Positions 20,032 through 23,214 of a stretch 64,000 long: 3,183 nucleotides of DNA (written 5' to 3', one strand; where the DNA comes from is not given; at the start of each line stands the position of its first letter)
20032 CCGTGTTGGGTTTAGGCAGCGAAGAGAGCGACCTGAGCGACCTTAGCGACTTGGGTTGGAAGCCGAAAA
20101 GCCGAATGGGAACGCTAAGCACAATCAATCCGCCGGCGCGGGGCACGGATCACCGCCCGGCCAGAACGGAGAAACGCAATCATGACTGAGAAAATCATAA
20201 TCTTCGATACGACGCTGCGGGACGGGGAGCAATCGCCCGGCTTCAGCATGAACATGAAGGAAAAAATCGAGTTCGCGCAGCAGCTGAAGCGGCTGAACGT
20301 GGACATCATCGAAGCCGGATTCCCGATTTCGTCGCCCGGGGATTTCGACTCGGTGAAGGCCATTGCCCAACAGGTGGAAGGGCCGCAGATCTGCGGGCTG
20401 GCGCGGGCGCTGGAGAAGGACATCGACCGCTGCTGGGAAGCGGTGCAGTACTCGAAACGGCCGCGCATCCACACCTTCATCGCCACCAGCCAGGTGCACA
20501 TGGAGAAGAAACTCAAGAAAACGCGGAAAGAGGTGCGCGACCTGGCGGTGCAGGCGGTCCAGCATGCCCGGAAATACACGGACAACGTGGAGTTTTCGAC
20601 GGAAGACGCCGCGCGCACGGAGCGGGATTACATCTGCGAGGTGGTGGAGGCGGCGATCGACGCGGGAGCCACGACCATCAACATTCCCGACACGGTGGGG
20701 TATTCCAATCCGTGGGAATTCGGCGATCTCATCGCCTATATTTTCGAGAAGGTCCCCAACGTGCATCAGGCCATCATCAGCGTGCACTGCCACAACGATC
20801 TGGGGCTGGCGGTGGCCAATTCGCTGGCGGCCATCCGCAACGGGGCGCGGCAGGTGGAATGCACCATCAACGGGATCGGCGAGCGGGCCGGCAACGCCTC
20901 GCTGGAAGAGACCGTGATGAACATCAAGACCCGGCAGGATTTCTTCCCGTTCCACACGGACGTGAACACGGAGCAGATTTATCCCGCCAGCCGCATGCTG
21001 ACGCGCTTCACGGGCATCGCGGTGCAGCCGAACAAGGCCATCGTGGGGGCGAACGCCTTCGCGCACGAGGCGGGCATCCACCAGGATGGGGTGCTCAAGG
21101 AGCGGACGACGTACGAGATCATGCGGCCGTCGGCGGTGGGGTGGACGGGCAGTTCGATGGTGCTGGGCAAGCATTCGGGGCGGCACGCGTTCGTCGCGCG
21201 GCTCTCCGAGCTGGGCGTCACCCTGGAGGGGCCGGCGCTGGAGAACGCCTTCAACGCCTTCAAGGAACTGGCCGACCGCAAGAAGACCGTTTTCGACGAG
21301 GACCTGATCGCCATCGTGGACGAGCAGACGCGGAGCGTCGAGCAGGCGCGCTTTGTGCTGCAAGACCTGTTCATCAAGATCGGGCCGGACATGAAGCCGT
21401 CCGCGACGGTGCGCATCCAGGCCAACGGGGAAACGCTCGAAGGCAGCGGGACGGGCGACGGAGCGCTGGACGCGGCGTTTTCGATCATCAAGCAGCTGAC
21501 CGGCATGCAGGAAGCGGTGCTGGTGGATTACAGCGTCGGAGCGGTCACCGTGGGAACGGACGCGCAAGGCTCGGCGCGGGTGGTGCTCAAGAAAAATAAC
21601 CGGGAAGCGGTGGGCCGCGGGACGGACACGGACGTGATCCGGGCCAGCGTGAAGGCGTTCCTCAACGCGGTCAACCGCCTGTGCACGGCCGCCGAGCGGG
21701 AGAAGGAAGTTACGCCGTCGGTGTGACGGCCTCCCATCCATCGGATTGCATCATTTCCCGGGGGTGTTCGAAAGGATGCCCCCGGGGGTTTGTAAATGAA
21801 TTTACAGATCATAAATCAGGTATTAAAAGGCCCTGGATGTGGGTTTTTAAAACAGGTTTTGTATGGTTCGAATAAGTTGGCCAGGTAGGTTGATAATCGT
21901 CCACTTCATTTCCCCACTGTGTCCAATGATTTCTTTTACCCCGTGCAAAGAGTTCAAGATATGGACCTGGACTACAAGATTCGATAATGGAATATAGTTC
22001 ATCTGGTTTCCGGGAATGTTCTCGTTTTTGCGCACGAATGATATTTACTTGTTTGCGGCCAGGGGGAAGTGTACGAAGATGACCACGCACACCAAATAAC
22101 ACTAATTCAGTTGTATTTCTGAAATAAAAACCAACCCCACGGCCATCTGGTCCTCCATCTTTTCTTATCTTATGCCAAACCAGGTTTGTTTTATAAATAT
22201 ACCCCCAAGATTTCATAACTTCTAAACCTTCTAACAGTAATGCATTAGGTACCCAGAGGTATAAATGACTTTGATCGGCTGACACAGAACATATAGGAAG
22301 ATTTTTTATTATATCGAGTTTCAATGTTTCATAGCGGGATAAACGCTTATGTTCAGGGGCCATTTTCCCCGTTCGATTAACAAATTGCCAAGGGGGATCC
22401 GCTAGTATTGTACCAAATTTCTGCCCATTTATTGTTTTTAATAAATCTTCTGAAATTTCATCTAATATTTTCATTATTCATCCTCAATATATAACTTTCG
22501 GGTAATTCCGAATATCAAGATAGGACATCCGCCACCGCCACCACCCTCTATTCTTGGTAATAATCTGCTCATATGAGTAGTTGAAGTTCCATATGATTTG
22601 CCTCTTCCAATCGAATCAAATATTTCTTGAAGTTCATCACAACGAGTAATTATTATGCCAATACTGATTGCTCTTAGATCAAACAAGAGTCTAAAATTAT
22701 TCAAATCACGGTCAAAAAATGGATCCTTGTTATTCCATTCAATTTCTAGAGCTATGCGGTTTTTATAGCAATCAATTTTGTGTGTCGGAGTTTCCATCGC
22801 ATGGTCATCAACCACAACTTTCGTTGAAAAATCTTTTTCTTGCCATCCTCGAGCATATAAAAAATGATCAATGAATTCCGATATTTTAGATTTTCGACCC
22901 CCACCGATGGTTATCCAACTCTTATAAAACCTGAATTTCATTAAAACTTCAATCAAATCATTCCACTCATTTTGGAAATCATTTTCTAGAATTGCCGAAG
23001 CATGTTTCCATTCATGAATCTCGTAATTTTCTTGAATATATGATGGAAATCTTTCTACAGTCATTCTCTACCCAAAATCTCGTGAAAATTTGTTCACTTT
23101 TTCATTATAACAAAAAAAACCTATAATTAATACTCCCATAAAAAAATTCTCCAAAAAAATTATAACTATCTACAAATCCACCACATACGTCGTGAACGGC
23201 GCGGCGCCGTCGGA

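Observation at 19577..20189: Leu T-box riboswitch with a perfect sigma70 promoter, upstream direct repeats, and a possible coupled uORF carrying a 9-nt triple tandem repeat in front of leuA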

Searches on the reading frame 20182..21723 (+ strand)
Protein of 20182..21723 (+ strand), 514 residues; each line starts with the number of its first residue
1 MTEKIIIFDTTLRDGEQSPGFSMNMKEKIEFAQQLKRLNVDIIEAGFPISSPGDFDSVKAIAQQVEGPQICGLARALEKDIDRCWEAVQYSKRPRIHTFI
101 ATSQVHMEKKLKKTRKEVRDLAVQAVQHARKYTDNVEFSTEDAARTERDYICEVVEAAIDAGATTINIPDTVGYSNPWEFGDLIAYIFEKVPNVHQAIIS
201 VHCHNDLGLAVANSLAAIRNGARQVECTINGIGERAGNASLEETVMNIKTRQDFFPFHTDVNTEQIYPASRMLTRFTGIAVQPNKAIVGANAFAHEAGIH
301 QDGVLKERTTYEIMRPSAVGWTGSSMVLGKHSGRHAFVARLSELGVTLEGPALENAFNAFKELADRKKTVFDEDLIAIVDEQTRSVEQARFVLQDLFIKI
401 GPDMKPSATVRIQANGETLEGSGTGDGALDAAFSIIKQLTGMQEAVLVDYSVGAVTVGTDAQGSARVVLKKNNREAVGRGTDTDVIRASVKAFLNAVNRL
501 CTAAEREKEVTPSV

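Call 8: find_related_loci(query=window:20182-21723:+, collection=genome_contigs, flank=4000)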
Query window:20182-21723:+ (514 aa) in genome_contigs; peptide patterns used: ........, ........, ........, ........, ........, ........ (x = any residue, [..] = any of these).
151 stretches matched a pattern; 28 encode a relative of the query (tblastn E <= 1e-3); 28 distinct loci.
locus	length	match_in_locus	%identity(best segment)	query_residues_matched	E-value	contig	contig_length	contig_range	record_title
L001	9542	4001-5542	96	1-514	0e+0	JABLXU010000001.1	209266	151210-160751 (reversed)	MAG: Candidatus Omnitrophota bacterium isolate Ch114 contig1, whole genome shotgun sequence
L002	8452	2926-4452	83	1-509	0e+0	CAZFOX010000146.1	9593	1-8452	MAG TPA_asm: uncultured bacterium isolate SRP278314_co1_145 genome assembly, contig: NODE_8957_length_9593_cov_5.547285,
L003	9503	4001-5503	78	1-501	0e+0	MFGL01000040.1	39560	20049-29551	MAG: Candidatus Falkowbacteria bacterium RIFOXYC2_FULL_47_12 rifoxyc2_full_scaffold_858, whole genome shotgun sequence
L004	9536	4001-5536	79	1-514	0e+0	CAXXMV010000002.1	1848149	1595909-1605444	MAG: bacterium isolate 9002e436-2430-43f7-8519-11165d71275e genome assembly, contig: contig_2, whole genome shotgun sequ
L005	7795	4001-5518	75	3-508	0e+0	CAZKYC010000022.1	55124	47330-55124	MAG TPA_asm: uncultured bacterium isolate SRP141376_co3_53 genome assembly, contig: NODE_1379_length_55124_cov_8.264686,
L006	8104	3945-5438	60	1-500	0e+0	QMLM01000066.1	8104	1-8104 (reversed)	MAG: Deltaproteobacteria bacterium isolate B11_G15 B11_Guay15_scaffold_02937, whole genome shotgun sequence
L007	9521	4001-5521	57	3-499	0e+0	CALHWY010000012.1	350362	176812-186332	MAG TPA_asm: uncultured Endomicrobia bacterium isolate ERR589356_bin.57_CONCOCT_v1.1_MAG genome assembly, contig: ERZ772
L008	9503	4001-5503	57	3-506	0e+0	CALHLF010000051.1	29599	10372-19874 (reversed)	MAG: uncultured bacterium isolate S1_Bin_METABAT__175_1 genome assembly, contig: c_000001058196, whole genome shotgun se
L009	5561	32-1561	53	2-514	0e+0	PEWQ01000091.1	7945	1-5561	MAG: Candidatus Hydrogenedentes bacterium CG07_land_8_20_14_0_80_42_17 CG07_land_8_20_14_0.80_scaffold_6966_c, whole gen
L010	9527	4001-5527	55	1-511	0e+0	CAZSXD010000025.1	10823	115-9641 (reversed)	MAG TPA_asm: uncultured bacterium isolate binchicken_co91_487 genome assembly, contig: NODE_7695_length_10823_cov_4.6846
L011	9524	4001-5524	55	4-513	0e+0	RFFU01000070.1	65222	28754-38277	MAG: Candidatus Hydrogenedentota bacterium isolate J006 k99_537682, whole genome shotgun sequence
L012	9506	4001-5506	55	1-500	0e+0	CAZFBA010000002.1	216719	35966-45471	MAG TPA_asm: uncultured Gammaproteobacteria bacterium isolate SRP241341_co1_276 genome assembly, contig: NODE_47_length_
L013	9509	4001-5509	52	3-506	2e-171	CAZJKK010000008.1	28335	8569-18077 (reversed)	MAG TPA_asm: uncultured Clostridia bacterium isolate SRP263991_co7_562 genome assembly, contig: NODE_2297_length_28335_c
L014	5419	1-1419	55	35-509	5e-172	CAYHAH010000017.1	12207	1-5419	MAG TPA_asm: uncultured bacterium isolate ERP119294_co2_508 genome assembly, contig: k141_2027028, whole genome shotgun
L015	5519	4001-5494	54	3-500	8e-169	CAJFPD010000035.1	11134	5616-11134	Candidatus Alangreenwoodia gallinarii isolate Coassembly_mag_499 genome assembly, contig: MAGpy_11413_min2k_bin_499_fak8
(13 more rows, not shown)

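Call 15: find_related_loci(query=window:20182-21723:+, collection=metagenome_contigs, flank=1500)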
Query window:20182-21723:+ (514 aa) in metagenome_contigs; peptide patterns used: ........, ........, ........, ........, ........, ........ (x = any residue, [..] = any of these).
219 stretches matched a pattern; 33 encode a relative of the query (tblastn E <= 1e-3); 33 distinct loci.
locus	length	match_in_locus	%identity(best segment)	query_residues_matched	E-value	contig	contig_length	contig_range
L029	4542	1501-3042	96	1-514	0e+0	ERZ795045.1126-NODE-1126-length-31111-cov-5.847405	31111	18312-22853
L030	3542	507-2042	79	1-514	0e+0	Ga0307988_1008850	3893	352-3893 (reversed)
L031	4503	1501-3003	78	1-501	0e+0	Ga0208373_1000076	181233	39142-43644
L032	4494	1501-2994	60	1-500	0e+0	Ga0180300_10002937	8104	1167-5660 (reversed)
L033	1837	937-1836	95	1-300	0e+0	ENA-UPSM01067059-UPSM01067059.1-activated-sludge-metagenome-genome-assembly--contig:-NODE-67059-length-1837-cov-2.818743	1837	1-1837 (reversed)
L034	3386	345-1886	96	1-514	0e+0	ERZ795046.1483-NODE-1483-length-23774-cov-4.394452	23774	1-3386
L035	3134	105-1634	54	2-514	0e+0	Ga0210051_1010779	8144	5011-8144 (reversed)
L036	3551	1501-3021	56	1-509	0e+0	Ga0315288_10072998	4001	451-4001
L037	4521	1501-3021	55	1-509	0e+0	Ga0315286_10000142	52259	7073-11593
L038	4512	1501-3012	56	4-509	0e+0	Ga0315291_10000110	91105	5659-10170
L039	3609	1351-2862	56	4-509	0e+0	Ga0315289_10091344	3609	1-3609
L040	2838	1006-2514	56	4-508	0e+0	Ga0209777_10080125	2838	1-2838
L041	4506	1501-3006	55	1-500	0e+0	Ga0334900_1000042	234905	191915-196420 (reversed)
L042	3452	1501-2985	57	4-500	0e+0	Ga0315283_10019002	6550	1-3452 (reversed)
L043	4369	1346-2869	55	4-511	0e+0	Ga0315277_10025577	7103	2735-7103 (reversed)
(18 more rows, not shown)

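Call 45: search_protein_families(library=pfam, proteins=[window:20182-21723:+], max_evalue=0.01)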
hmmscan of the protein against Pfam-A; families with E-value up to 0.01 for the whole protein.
window:20182-21723:+ (514 aa): 4 families
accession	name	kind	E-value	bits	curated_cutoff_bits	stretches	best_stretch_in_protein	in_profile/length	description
PF00682.25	HMGL-like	-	3.3e-96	322.1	29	1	4-272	1-259/260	HMGL-like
PF08502.15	LeuA_dimer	-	7.9e-32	110.4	24.9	1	370-500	2-130/131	LeuA allosteric (dimerisation) domain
PF22617.1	HCS_D2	-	4.9e-29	101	27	1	287-368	1-82/82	Homocitrate synthase post-HMGL domain-like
PF24582.1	DUF7609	-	0.0059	17.4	27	0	107-144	31-67/85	Domain of unknown function (DUF7609)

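Call 46: search_protein_families(library=ncbifam, proteins=[window:20182-21723:+], max_evalue=0.01)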
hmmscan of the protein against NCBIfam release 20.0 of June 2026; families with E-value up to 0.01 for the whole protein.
window:20182-21723:+ (514 aa): 28 families (the best 25 are shown)
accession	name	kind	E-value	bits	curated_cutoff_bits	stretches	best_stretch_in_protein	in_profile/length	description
NF002086.0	PRK00915.1-3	equivalog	3.6e-233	774.7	532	1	2-509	4-510/516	2-isopropylmalate synthase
NF002087.0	PRK00915.1-4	equivalog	1.3e-225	749.8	729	1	2-509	4-511/516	2-isopropylmalate synthase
TIGR00973.1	leuA_bact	equivalog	5.2e-219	727.8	598.7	1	4-498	1-494/494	2-isopropylmalate synthase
NF002088.0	PRK00915.1-5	equivalog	2e-197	656.8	697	1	3-508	2-506/514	2-isopropylmalate synthase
NF002084.0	PRK00915.1-1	equivalog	1e-192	641.4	748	1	1-509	1-508/523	2-isopropylmalate synthase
NF002085.0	PRK00915.1-2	subfamily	1.9e-149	498.7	517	1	2-502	11-501/504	2-isopropylmalate synthase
TIGR02090.1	LEU1_arch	subfamily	3.9e-123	411.1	484.75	1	5-379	1-363/363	isopropylmalate/citramalate/homocitrate synthases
NF041069.1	IPMS_Sufob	equivalog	5.4e-122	407.7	600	1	6-381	2-367/371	isopropylmalate synthase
TIGR02660.1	nifV_homocitr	equivalog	9.3e-90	301.5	462.9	1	4-378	1-364/365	homocitrate synthase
TIGR02146.1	LysS_fung_arch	equivalog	7.8e-78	262.1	413.55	1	7-355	1-337/344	homocitrate synthase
NF042434.1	IPMS_Lepto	equivalog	2.4e-76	257.2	500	1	3-366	4-372/374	2-isopropylmalate synthase LeuA2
NF042433.1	CitmalDyn_Leptosp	equivalog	1.6e-64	218.3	950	1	3-474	6-479/514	(R)-citramalate synthase CimA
TIGR00977.1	citramal_synth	equivalog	2.2e-62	211.1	450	1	4-498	1-514/526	citramalate synthase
NF002991.1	PRK03739.1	subfamily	1.5e-56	192.3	455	1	9-499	31-550/550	2-isopropylmalate synthase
TIGR00970.1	leuA_yeast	equivalog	7.8e-45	153.5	697.4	2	9-311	31-348/564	2-isopropylmalate synthase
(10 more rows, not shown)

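Call 50: find_homologous_proteins(query=window:20182-21723:+, max_evalue=1e-100)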
Query window:20182-21723:+ (514 aa): 8000 proteins with E <= 1e-100 among 8000 candidates; the best 120 are listed.
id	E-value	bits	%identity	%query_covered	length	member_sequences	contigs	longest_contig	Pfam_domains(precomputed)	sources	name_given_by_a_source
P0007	0.0e+0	1142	100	100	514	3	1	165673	PF22617.2,PF00682.26,PF08502.16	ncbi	ncbi:MAG: 2-isopropylmalate synthase [bacterium]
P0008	0.0e+0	1088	95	100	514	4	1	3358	PF22617.2,PF00682.26,PF08502.16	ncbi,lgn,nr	ncbi:MAG TPA: 2-isopropylmalate synthase [bacterium]|nr:2-isopropylmalate synthase [bacterium]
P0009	1.2e-284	962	83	99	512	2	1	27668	PF22617.2,PF00682.26,PF08502.16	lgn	-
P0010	3.6e-282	954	83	99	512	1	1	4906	PF22617.2,PF00682.26,PF08502.16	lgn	-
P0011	2.2e-280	948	82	99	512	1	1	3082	PF22617.2,PF00682.26,PF08502.16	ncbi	-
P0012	2.3e-274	928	79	100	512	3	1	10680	PF22617.2,PF00682.26,PF08502.16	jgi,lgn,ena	-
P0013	7.5e-274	927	80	99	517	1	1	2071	PF22617.2,PF00682.26,PF08502.16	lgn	-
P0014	3.0e-272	921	78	100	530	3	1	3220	PF22617.2,PF00682.26,PF08502.16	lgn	-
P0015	3.4e-271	918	80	97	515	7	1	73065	PF22617.2,PF00682.26,PF08502.16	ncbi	ncbi:MAG: 2-isopropylmalate synthase [Candidatus Omnitrophota bacterium]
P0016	2.1e-270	915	78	99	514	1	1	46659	PF22617.2,PF00682.26,PF08502.16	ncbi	-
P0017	8.2e-270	913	78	98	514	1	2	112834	PF22617.2,PF00682.26,PF08502.16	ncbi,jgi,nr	ncbi:MAG: 2-isopropylmalate synthase [Candidatus Omnitrophota bacterium]|jgi:2-isopropylmalate synth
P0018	6.2e-266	901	79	97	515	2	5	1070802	PF22617.2,PF00682.26,PF08502.16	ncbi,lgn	ncbi:MAG: 2-isopropylmalate synthase [bacterium]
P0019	2.4e-265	899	78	99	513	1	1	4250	PF22617.2,PF00682.26,PF08502.16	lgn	-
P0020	2.8e-261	885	78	99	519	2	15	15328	PF22617.2,PF00682.26,PF08502.16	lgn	-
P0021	2.2e-257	872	75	99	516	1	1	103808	PF22617.2,PF00682.26,PF08502.16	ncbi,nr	ncbi:MAG: 2-isopropylmalate synthase [bacterium]|nr:2-isopropylmalate synthase [bacterium]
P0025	5.6e-251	851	75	98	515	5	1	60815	PF22617.2,PF00682.26,PF08502.16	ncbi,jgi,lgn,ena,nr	ncbi:MAG: 2-isopropylmalate synthase [Candidatus Hinthialibacter antarcticus]|nr:2-isopropylmalate s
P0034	8.1e-239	811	70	99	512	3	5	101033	PF22617.2,PF00682.26,PF08502.16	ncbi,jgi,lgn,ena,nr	ncbi:MAG TPA: 2-isopropylmalate synthase [bacterium]|nr:2-isopropylmalate synthase [bacterium] HQL63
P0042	5.7e-228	775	67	99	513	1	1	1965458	PF22617.2,PF00682.26,PF08502.16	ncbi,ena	-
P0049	1.3e-207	708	62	100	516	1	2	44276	PF22617.2,PF00682.26,PF08502.16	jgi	jgi:2-isopropylmalate synthase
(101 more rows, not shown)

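Call 51: find_encoding_contigs(protein=P0015, flank=900, max_places=1)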
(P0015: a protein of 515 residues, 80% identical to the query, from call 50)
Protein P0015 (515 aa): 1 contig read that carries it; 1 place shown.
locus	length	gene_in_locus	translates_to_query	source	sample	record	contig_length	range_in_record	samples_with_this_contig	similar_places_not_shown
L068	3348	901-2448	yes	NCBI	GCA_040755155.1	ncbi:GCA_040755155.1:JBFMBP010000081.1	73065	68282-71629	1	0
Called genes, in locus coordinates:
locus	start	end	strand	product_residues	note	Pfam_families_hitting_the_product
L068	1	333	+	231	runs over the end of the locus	PF04367:DUF502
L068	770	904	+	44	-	-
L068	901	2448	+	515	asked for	PF00682:HMGL-like, PF22617:HCS_D2, PF08502:LeuA_dimer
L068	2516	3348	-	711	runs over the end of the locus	PF02366:PMT (weak), PF13231:PMT_2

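Call 52: find_encoding_contigs(protein=P0017, flank=900, max_places=1)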
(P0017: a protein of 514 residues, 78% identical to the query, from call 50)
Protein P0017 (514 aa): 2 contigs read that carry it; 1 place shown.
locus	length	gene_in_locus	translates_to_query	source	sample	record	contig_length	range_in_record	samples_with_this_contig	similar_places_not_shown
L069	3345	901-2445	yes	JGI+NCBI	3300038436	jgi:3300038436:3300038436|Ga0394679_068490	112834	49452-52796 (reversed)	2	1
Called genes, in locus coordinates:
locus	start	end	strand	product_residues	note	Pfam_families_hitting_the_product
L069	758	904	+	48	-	-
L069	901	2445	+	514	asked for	PF00682:HMGL-like, PF22617:HCS_D2, PF08502:LeuA_dimer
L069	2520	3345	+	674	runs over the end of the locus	PF00932:LTD, PF13290:CHB_HEX_C_1, PF13287:Fn3_assoc, PF08757:CotH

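Call 53: find_encoding_contigs(protein=P0021, flank=900, max_places=1)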
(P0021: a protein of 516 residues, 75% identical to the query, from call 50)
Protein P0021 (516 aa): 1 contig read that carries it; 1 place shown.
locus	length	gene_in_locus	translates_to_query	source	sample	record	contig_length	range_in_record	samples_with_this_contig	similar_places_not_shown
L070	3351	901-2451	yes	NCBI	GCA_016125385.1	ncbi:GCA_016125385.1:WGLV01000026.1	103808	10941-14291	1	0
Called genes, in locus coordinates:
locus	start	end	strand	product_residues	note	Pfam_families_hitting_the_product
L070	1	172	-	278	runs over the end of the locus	PF04542:Sigma70_r2, PF04539:Sigma70_r3, PF04545:Sigma70_r4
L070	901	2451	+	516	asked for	PF00682:HMGL-like, PF22617:HCS_D2, PF08502:LeuA_dimer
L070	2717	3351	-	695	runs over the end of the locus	PF13231:PMT_2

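Call 54: find_encoding_contigs(protein=P0025, flank=900, max_places=1)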
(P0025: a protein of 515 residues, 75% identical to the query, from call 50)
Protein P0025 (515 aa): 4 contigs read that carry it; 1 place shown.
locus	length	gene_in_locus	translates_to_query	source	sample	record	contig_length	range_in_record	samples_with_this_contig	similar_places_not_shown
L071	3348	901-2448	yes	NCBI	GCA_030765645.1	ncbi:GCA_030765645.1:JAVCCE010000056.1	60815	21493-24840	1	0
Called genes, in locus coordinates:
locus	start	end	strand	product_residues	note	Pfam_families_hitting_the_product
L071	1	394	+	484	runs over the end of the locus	PF00180:Iso_dh, PF18324:Isocitrate_DH_C_bact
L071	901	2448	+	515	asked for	PF00682:HMGL-like, PF22617:HCS_D2, PF08502:LeuA_dimer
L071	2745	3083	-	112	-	PF00543:P-II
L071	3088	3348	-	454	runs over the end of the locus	PF00909:Ammonium_transp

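Call 57: find_encoding_contigs(protein=P0034, flank=900, max_places=1)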
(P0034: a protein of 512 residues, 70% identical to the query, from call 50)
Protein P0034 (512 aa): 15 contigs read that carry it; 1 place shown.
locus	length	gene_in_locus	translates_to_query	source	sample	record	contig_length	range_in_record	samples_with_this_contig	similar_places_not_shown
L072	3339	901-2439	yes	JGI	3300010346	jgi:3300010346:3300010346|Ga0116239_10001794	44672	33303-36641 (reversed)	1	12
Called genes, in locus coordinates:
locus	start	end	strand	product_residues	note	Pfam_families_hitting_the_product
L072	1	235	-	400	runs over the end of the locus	PF00871:Acetate_kinase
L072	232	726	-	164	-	-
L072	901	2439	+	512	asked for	PF00682:HMGL-like, PF22617:HCS_D2, PF08502:LeuA_dimer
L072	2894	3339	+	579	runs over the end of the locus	PF13185:GAF_2 (faint), PF01590:GAF (faint), PF13492:GAF_3 (faint), PF00512:HisKA, PF02518:HATPase_c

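Call 58: find_encoding_contigs(protein=P0042, flank=900, max_places=1)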
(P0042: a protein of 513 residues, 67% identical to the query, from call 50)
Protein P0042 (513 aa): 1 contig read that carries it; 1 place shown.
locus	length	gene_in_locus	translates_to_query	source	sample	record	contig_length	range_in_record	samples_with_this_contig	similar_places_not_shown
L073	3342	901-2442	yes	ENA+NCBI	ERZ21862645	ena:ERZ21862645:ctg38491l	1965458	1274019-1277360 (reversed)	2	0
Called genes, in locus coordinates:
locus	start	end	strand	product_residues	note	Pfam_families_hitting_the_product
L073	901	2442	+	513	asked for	PF00682:HMGL-like, PF22617:HCS_D2, PF08502:LeuA_dimer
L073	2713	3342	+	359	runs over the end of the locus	PF00180:Iso_dh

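Call 59: find_encoding_contigs(protein=P0049, flank=900, max_places=1)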
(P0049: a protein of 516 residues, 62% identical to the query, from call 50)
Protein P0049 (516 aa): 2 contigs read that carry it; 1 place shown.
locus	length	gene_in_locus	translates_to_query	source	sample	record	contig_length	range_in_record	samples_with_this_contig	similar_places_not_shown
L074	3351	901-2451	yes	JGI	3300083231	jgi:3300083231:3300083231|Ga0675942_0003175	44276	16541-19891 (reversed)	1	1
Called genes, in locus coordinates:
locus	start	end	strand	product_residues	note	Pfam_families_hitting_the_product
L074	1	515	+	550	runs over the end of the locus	-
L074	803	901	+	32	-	-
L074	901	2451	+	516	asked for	PF00682:HMGL-like, PF22617:HCS_D2, PF08502:LeuA_dimer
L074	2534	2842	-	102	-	-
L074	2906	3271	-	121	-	PF20161:VpsR (weak), PF00072:Response_reg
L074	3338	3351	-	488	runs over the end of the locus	PF14238:DUF4340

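Call 84: find_encoding_contigs(protein=P0007, flank=300, max_places=1)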
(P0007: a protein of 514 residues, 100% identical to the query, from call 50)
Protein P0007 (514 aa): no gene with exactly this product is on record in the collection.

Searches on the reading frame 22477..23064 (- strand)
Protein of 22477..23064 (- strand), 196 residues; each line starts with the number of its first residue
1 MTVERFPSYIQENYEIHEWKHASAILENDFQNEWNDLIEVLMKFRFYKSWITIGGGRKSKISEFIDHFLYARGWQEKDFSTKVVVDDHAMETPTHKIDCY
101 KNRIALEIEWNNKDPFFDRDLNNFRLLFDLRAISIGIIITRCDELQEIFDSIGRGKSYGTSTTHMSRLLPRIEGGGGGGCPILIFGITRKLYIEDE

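Call 45: search_protein_families(library=pfam, proteins=[window:22477-23064:-], max_evalue=0.01)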
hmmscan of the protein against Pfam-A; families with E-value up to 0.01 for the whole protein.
window:22477-23064:- (196 aa): 1 family
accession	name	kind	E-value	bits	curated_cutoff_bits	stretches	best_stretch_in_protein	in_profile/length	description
PF09195.17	Endonuc-BglII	-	1.8e-45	155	26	1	21-188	1-163/163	Restriction endonuclease BglII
